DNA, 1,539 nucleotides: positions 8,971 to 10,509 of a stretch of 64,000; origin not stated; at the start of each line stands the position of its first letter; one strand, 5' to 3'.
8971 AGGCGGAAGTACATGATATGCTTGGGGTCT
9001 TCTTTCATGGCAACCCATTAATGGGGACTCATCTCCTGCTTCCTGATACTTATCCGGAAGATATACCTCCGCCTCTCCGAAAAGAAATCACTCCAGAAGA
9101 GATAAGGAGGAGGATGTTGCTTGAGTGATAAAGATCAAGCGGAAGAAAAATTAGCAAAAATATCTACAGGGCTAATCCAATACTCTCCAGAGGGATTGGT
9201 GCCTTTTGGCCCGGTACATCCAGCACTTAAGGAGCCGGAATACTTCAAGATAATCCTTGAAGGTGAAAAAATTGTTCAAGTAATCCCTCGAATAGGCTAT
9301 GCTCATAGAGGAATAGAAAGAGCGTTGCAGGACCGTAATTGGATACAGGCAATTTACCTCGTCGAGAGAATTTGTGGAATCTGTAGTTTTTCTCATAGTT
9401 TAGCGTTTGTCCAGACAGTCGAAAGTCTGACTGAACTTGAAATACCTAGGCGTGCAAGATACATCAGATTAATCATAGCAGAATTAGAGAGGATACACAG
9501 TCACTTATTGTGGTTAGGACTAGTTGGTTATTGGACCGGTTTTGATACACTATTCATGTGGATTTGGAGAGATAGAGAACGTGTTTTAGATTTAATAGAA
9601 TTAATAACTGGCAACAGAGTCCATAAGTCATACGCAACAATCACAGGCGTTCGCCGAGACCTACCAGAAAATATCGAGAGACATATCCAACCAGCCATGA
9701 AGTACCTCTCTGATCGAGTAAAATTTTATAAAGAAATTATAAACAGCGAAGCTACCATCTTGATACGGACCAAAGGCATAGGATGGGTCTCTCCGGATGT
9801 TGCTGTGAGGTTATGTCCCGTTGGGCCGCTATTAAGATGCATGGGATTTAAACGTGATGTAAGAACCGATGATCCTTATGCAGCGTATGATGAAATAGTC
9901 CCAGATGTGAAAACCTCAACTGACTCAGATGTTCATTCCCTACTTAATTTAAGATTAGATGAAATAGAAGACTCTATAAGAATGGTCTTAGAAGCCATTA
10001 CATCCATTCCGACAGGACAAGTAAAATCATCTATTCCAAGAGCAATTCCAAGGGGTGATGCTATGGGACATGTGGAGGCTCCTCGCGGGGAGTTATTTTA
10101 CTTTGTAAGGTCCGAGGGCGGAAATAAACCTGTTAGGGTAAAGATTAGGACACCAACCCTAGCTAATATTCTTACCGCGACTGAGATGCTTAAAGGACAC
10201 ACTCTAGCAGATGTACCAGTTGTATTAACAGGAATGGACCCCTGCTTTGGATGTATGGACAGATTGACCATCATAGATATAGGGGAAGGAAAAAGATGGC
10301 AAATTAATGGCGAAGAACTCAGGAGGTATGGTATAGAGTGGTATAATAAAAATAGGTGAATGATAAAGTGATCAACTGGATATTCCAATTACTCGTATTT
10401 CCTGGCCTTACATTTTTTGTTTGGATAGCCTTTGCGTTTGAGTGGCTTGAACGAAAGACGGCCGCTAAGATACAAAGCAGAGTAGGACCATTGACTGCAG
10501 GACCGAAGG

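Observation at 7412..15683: Membrane-bound [NiFe] hydrogenase built on a complete complex-I (Nuo) gene order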

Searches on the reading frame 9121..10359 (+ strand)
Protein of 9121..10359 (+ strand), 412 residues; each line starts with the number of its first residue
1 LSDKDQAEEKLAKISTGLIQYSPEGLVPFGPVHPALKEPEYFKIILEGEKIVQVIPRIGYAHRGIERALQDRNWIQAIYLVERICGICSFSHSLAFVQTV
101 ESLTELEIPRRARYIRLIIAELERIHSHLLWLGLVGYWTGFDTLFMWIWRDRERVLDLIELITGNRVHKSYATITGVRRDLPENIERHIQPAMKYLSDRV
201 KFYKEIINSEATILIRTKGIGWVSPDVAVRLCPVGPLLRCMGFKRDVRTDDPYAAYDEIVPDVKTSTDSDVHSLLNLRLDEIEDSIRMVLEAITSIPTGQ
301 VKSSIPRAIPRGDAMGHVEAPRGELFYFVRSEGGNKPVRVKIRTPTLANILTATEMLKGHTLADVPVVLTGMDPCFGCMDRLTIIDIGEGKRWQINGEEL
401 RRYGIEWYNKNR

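Call 4: search_protein_families(library=pfam, proteins=[window:9121-10359:+], max_evalue=0.01)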
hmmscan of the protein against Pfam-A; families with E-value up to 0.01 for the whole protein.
window:9121-10359:+ (412 aa): 2 families
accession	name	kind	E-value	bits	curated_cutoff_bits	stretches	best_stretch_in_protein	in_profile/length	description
PF00346.24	Complex1_49kDa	-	3.3e-64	217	24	2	140-304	3-167/271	Respiratory-chain NADH dehydrogenase, 49 Kd subunit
PF00374.24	NiFeSe_Hases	-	4.7e-17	62.6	25.8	1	63-131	1-69/508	Nickel-dependent hydrogenase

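Call 5: search_protein_families(library=ncbifam, proteins=[window:9121-10359:+], max_evalue=0.01)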
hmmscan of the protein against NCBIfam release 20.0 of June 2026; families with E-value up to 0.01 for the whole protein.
window:9121-10359:+ (412 aa): 15 families
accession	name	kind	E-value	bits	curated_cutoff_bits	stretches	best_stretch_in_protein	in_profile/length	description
NF004739.1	PRK06075.1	equivalog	6.2e-98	328.1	360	2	27-304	3-280/384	NADH-quinone oxidoreductase subunit D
TIGR01962.1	NuoD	equivalog_domain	4.4e-88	295.8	459.35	2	27-307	5-285/386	NADH dehydrogenase (quinone) subunit D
NF040602.1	F420_dehyd_FpoD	exception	6.2e-86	288.7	600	1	23-381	6-372/372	F420H2 dehydrogenase subunit FpoD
NF008974.0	PRK12322.1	equivalog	1.1e-82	278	522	1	26-380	8-365/366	NADH-quinone oxidoreductase subunit D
NF009808.0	PRK13292.1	equivalog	6.7e-74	249.1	1156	2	26-301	409-684/791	NADH-quinone oxidoreductase subunit B/C/D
NF008728.0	PRK11742.1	equivalog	1.7e-64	218.3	840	2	28-310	218-500/598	NADH-quinone oxidoreductase subunit C/D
NF005649.0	PRK07415.1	equivalog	2.2e-62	211.4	583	2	26-301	12-288/394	NAD(P)H-quinone oxidoreductase subunit H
TIGR03295.1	frhA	equivalog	9.7e-17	61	392.5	1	63-207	41-196/412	coenzyme F420 hydrogenase subunit alpha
NF033181.1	NiFeSe_hydrog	equivalog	1.7e-14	53.6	600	1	48-131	24-106/507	nickel-dependent hydrogenase large subunit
NF045518.1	H2_NiFeSe_large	exception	8.3e-13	48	780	1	58-131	33-106/485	NiFeSe hydrogenase large subunit HysA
NF007778.0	PRK10467.1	equivalog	9.4e-12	44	969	1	59-130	35-106/567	hydrogenase 2 large subunit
NF040828.1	sulfhyd_ShyA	equivalog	9.8e-11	41.2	700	1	43-135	18-110/415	NAD(P)-dependent hydrogenase/sulfhydrogenase 2 subunit alpha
NF007550.0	PRK10170.1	equivalog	1.8e-09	36.6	1101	1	55-131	46-122/597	Ni/Fe-hydrogenase large subunit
NF041785.2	VhuA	equivalog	4.4e-09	35.4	800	1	61-131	37-107/418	F420-non-reducing hydrogenase Vhu subunit A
NF040832.1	sulfhyd_HydA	equivalog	0.0088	15.2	880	0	76-134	53-111/426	NADPH-dependent hydrogenase/sulfhydrogenase 1 subunit alpha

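Call 9: find_homologous_proteins(query=window:9121-10359:+, max_evalue=1e-20)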
Query window:9121-10359:+ (412 aa): 7976 proteins with E <= 1e-20 among 8000 candidates; the best 120 are listed.
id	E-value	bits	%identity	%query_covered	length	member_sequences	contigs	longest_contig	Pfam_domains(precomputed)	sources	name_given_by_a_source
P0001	7.5e-267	903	95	100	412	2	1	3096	PF00374.25,PF00346.25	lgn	-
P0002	6.3e-249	844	86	100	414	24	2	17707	PF00374.25,PF00346.25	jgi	jgi:NADH-quinone oxidoreductase subunit D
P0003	7.1e-213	725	77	97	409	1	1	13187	PF00374.25,PF00346.25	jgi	-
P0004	7.5e-206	702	73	99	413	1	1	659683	PF00374.25,PF00346.25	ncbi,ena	-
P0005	2.3e-204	697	70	99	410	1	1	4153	PF00374.25,PF00346.25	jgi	-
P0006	2.8e-204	697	71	100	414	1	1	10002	PF00374.25,PF00346.25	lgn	-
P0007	4.2e-204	696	70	100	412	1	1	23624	PF00374.25,PF00346.25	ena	-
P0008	5.1e-204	696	70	99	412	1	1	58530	PF00374.25,PF00346.25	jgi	jgi:NADH-quinone oxidoreductase subunit D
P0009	5.5e-204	696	70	99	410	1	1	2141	PF00374.25,PF00346.25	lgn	-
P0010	6.2e-204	695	70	99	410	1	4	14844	PF00374.25,PF00346.25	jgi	-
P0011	8.1e-204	695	71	100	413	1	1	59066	PF00374.25,PF00346.25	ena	-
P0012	9.6e-204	695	71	99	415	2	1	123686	PF00374.25,PF00346.25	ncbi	-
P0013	1.1e-203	695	71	99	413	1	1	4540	PF00374.25,PF00346.25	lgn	-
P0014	2.5e-203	693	71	98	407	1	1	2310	PF00374.25,PF00346.25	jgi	jgi:Ni,Fe-hydrogenase III large subunit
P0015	3.0e-202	690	70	97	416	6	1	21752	PF00374.25,PF00346.25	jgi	jgi:Ni,Fe-hydrogenase III large subunit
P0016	3.2e-202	690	71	100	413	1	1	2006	PF00374.25,PF00346.25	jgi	-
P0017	4.4e-202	689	74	96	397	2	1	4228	PF00374.25,PF00346.25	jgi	jgi:Ni,Fe-hydrogenase III large subunit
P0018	4.8e-202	689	70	100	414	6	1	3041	PF00374.25,PF00346.25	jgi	jgi:NADH-quinone oxidoreductase subunit D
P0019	2.2e-201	687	70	99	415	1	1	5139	PF00374.25,PF00346.25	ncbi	-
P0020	4.2e-201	686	71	96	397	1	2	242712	PF00374.25,PF00346.25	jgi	-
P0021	5.9e-201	686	70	100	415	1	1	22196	PF00374.25,PF00346.25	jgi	jgi:Ni,Fe-hydrogenase III large subunit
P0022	6.9e-201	685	71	98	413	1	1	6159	PF00374.25,PF00346.25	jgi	jgi:Ni,Fe-hydrogenase III large subunit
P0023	9.2e-201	685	69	100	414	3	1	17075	PF00374.25,PF00346.25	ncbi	-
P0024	1.0e-200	685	71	95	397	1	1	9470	PF00374.25,PF00346.25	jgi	jgi:Ni,Fe-hydrogenase III large subunit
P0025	1.3e-200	685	70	96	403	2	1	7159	PF00374.25,PF00346.25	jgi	jgi:Ni,Fe-hydrogenase III large subunit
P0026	3.7e-200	683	69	100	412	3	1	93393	PF00374.25,PF00346.25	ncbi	-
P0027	6.0e-200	682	71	96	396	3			PF00374.25,PF00346.25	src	-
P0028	4.0e-199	680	72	97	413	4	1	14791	PF00374.25,PF00346.25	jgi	-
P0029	6.9e-199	679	68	98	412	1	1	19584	PF00374.25,PF00346.25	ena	-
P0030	7.0e-199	679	70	99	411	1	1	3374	PF00374.25,PF00346.25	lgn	-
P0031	8.7e-199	679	68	99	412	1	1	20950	PF00374.25,PF00346.25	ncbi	-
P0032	9.0e-199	678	69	99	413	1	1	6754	PF00374.25,PF00346.25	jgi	jgi:Ni,Fe-hydrogenase III large subunit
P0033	9.6e-199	678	70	99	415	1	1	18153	PF00374.25,PF00346.25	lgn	-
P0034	4.1e-198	676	68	100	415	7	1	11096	PF00374.25,PF00346.25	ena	-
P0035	1.2e-197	675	68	100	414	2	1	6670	PF00374.25,PF00346.25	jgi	jgi:Ni,Fe-hydrogenase III large subunit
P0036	2.1e-197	674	70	95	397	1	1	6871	PF00374.25,PF00346.25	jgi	jgi:Ni,Fe-hydrogenase III large subunit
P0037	3.0e-197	673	71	95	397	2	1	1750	PF00374.25,PF00346.25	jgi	jgi:NADH-quinone oxidoreductase subunit D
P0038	2.6e-196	670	70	95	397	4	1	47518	PF00374.25,PF00346.25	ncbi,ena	-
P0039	1.0e-195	668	67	100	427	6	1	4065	PF00374.25,PF00346.25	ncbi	-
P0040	1.6e-195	668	68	100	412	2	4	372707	PF00374.25,PF00346.25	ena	-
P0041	3.0e-195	667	68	97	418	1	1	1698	PF00374.25,PF00346.25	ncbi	-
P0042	3.1e-195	667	68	100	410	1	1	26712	PF00374.25,PF00346.25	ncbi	-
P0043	3.3e-195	667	67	100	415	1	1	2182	PF00374.25,PF00346.25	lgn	-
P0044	4.1e-195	666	69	95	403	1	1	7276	PF00374.25,PF00346.25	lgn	-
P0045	9.6e-195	665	67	100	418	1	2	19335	PF00374.25,PF00346.25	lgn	-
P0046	1.2e-194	665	68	100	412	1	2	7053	PF00374.25,PF00346.25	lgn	-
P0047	8.7e-194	662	68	98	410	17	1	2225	PF00374.25,PF00346.25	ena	-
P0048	1.3e-193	661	71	94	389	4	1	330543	PF00374.25,PF00346.25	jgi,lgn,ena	-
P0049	1.8e-193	661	66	96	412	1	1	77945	PF00374.25,PF00346.25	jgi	jgi:Ni,Fe-hydrogenase III large subunit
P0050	2.2e-193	661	66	100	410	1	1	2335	PF00374.25,PF00346.25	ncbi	-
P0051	3.4e-193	660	68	98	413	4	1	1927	PF00374.25,PF00346.25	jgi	jgi:Ni,Fe-hydrogenase III large subunit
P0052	4.0e-193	660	66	100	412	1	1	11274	PF00374.25,PF00346.25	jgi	jgi:Ni,Fe-hydrogenase III large subunit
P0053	4.3e-193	660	70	94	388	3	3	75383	PF00374.25,PF00346.25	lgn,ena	-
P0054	6.3e-193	659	69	96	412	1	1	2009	PF00374.25,PF00346.25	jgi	jgi:Ni,Fe-hydrogenase III large subunit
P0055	6.8e-193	659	66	100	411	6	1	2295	PF00374.25,PF00346.25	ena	-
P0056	1.0e-192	659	67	100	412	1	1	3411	PF00374.25,PF00346.25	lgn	-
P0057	2.0e-192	658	66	100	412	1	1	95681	PF00374.25,PF00346.25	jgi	jgi:Ni,Fe-hydrogenase III large subunit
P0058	2.1e-192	657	69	95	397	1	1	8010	PF00374.25,PF00346.25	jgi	jgi:Ni,Fe-hydrogenase III large subunit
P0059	7.0e-192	656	70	94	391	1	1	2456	PF00374.25,PF00346.25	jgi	-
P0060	2.3e-191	654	67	100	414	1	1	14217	PF00374.25,PF00346.25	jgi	jgi:NADH-quinone oxidoreductase subunit D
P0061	2.5e-191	654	66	100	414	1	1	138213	PF00374.25,PF00346.25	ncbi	-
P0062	4.6e-191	653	69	97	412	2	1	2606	PF00374.25,PF00346.25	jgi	jgi:NADH-quinone oxidoreductase subunit D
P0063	7.5e-191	652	69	93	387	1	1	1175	PF00374.25,PF00346.25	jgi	jgi:Ni,Fe-hydrogenase III large subunit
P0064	1.4e-190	651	66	100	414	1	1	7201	PF00374.25,PF00346.25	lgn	-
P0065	1.5e-190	651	68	96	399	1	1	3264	PF00374.25,PF00346.25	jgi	jgi:Ni,Fe-hydrogenase III large subunit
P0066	1.7e-190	651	65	98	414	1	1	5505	PF00374.25,PF00346.25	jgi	jgi:Ni,Fe-hydrogenase III large subunit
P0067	2.1e-190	651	66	100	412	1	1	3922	PF00374.25,PF00346.25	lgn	-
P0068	2.5e-190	651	68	96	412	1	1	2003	PF00374.25,PF00346.25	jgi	-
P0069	2.6e-190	651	68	96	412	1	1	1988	PF00374.25,PF00346.25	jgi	-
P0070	3.3e-190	650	71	92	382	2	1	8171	PF00374.25,PF00346.25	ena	-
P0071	4.3e-190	650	69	93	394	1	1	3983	PF00374.25,PF00346.25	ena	-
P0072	7.1e-190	649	68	96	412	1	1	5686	PF00374.25,PF00346.25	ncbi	-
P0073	7.2e-190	649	67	95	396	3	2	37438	PF00374.25,PF00346.25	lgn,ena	-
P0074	8.4e-190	649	69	95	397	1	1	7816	PF00374.25,PF00346.25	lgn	-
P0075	1.4e-189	648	67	96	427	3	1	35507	PF00374.25,PF00346.25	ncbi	-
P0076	1.5e-189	648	65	97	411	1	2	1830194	PF00374.25,PF00346.25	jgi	jgi:Ni,Fe-hydrogenase III large subunit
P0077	2.0e-189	648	67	100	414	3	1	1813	PF00374.25,PF00346.25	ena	-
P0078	2.1e-189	648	69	94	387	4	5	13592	PF00374.25,PF00346.25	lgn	-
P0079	2.2e-189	648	67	97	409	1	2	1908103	PF00374.25,PF00346.25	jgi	jgi:NADH-quinone oxidoreductase subunit D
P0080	2.3e-189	647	66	99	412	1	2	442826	PF00374.25,PF00346.25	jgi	jgi:Ni,Fe-hydrogenase III large subunit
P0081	2.6e-189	647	65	100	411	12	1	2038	PF00374.25,PF00346.25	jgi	-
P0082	2.9e-189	647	67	95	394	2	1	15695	PF00374.25,PF00346.25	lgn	-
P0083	3.5e-189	647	64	100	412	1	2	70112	PF00374.25,PF00346.25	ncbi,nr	ncbi:MAG: nickel-dependent hydrogenase large subunit [Thaumarchaeota archaeon]|nr:nickel-dependent h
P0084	3.6e-189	647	65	99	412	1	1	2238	PF00374.25,PF00346.25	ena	-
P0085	7.6e-189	646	65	100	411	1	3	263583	PF00374.25,PF00346.25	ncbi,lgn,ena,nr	ncbi:MAG: nickel-dependent hydrogenase large subunit [Nitrososphaerota archaeon]|nr:nickel-dependent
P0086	9.6e-189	645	67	97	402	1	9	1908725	PF00374.25,PF00346.25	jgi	-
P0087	1.1e-188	645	67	97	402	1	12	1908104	PF00374.25,PF00346.25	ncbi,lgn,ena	-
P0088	1.9e-188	644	66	96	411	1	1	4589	PF00374.25,PF00346.25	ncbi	ncbi:MAG: nickel-dependent hydrogenase large subunit, partial [Candidatus Gagatemarchaeaceae archaeo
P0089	2.5e-188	644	65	100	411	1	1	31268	PF00374.25,PF00346.25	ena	-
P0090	2.6e-188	644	65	100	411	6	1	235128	PF00374.25,PF00346.25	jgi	jgi:Ni,Fe-hydrogenase III large subunit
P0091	3.3e-188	644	68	95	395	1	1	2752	PF00374.25,PF00346.25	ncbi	-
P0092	4.6e-188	643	66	97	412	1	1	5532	PF00374.25,PF00346.25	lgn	-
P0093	5.4e-188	643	65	99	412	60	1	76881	PF00374.25,PF00346.25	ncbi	ncbi:MAG: nickel-dependent hydrogenase large subunit [Nitrososphaerales archaeon]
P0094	6.6e-188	643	65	99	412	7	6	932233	PF00374.25,PF00346.25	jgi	jgi:NADH-quinone oxidoreductase subunit D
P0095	7.9e-188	642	66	96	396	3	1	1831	PF00374.25,PF00346.25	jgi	jgi:Ni,Fe-hydrogenase III large subunit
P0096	1.2e-187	642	65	97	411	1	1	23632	PF00374.25,PF00346.25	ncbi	-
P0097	1.5e-187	642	67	93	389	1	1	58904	PF00374.25,PF00346.25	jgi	jgi:NADH-quinone oxidoreductase subunit D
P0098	1.5e-187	642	65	100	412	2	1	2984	PF00374.25,PF00346.25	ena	-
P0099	2.6e-187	641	65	100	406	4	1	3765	PF00374.25,PF00346.25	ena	-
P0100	3.1e-187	640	63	100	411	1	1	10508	PF00374.25,PF00346.25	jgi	jgi:Ni,Fe-hydrogenase III large subunit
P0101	3.1e-187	640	65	100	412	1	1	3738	PF00374.25,PF00346.25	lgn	-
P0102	3.2e-187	640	64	100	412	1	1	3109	PF00374.25,PF00346.25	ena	-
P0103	3.8e-187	640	64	98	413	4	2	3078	PF00374.25,PF00346.25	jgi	-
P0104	4.3e-187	640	64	98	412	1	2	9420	PF00374.25,PF00346.25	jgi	jgi:Ni,Fe-hydrogenase III large subunit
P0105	4.6e-187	640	62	100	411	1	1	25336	PF00374.25,PF00346.25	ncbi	-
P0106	6.8e-187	639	64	100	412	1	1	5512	PF00374.25,PF00346.25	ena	-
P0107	7.7e-187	639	63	100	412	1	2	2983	PF00374.25,PF00346.25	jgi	jgi:Ni,Fe-hydrogenase III large subunit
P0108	1.0e-186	639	66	95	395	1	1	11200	PF00374.25,PF00346.25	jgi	jgi:NADH-quinone oxidoreductase subunit D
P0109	1.0e-186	639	63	100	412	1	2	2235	PF00374.25,PF00346.25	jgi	jgi:Ni,Fe-hydrogenase III large subunit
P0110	2.7e-186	637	63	100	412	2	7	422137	PF00374.25,PF00346.25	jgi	jgi:NADH-quinone oxidoreductase subunit D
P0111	2.7e-186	637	67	96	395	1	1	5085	PF00374.25,PF00346.25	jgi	jgi:ech hydrogenase subunit E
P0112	3.1e-186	637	63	100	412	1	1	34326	PF00374.25,PF00346.25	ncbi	-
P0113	3.2e-186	637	65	100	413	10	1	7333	PF00374.25,PF00346.25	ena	-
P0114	4.9e-186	637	64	100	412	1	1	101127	PF00374.25,PF00346.25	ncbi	-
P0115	6.5e-186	636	68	95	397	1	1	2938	PF00374.25,PF00346.25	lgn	-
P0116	1.1e-185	635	68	96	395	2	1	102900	PF00374.25,PF00346.25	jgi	jgi:Ni,Fe-hydrogenase III large subunit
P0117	1.1e-185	635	70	93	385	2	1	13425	PF00374.25,PF00346.25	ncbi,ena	-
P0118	1.7e-185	635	62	99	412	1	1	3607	PF00374.25,PF00346.25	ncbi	-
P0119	1.7e-185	635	66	96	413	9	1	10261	PF00374.25,PF00346.25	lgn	-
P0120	2.0e-185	634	65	98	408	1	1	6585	PF00374.25,PF00346.25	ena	-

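Call 12: find_related_loci(query=window:9121-10359:+, collection=genome_contigs, flank=10000)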
Query window:9121-10359:+ (412 aa) in genome_contigs; peptide patterns used: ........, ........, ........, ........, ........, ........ (x = any residue, [..] = any of these).
82 stretches matched a pattern; 39 encode a relative of the query (tblastn E <= 1e-3); 38 distinct loci.
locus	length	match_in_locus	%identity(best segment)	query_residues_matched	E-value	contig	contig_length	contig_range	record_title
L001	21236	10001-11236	85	1-412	0e+0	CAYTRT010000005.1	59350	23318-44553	MAG TPA_asm: uncultured Nitrososphaeria archaeon isolate SRP104967_co1_41 genome assembly, contig: NODE_135_length_59350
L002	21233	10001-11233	87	1-411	0e+0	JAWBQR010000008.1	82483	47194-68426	MAG: Nitrososphaerota archaeon isolate JZ-1_201705_bins_35 JZ-1_201705_bins_35_scaffold_8, whole genome shotgun sequence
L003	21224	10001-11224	72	1-409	0e+0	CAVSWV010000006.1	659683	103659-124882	MAG: uncultured archaeon isolate MFD09222.bin.1.112 genome assembly, contig: contig_68466, whole genome shotgun sequence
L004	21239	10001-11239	69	1-412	0e+0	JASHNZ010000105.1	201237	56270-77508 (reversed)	MAG: Nitrososphaerales archaeon isolate JOPF010 JOPF_N04C_contig_267666, whole genome shotgun sequence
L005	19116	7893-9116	69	1-410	0e+0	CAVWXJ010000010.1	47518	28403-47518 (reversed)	MAG: uncultured archaeon isolate MFD03726.bin.2.74 genome assembly, contig: contig_85058, whole genome shotgun sequence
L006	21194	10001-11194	72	15-412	0e+0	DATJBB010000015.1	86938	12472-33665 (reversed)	MAG TPA_asm: Nitrososphaerales archaeon isolate SMAG_U15343 k141_108615, whole genome shotgun sequence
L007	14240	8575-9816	66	1-412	0e+0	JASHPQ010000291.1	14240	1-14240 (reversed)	MAG: Nitrososphaerales archaeon isolate JOPF053 JOPF_AWAY_contig_1353821, whole genome shotgun sequence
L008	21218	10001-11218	67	4-409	0e+0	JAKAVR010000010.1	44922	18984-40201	MAG: Thermoplasmata archaeon isolate YP4.bin116 NODE_1133_length_44922_cov_3.748655, whole genome shotgun sequence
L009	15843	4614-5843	66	1-412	0e+0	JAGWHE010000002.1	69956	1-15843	MAG: Thaumarchaeota archaeon isolate REEA69 REEA69-150_518, whole genome shotgun sequence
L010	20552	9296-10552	64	1-412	0e+0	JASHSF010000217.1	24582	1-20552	MAG: Nitrososphaerales archaeon isolate JOPF120 JOPF_AWAY_contig_1079585, whole genome shotgun sequence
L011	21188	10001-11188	70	15-410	0e+0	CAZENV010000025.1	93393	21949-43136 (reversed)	MAG TPA_asm: uncultured Nitrosopumilales archaeon isolate SRP271791_co1_139 genome assembly, contig: k141_253953, whole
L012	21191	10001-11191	67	13-409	0e+0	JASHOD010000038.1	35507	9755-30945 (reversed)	MAG: Nitrososphaerales archaeon isolate JOPF014 JOPF_NEAR_contig_396884, whole genome shotgun sequence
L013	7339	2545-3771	65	3-411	0e+0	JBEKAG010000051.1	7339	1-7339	MAG: Nitrososphaerales archaeon isolate SPRUCE 107 SPRUCE_107_51, whole genome shotgun sequence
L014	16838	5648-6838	66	15-411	0e+0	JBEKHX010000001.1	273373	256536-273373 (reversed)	MAG: Nitrososphaerales archaeon isolate SPRUCE 287 SPRUCE_287_1, whole genome shotgun sequence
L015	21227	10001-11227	65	3-411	0e+0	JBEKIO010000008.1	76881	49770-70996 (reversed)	MAG: Nitrososphaerales archaeon isolate SPRUCE 301 SPRUCE_301_8, whole genome shotgun sequence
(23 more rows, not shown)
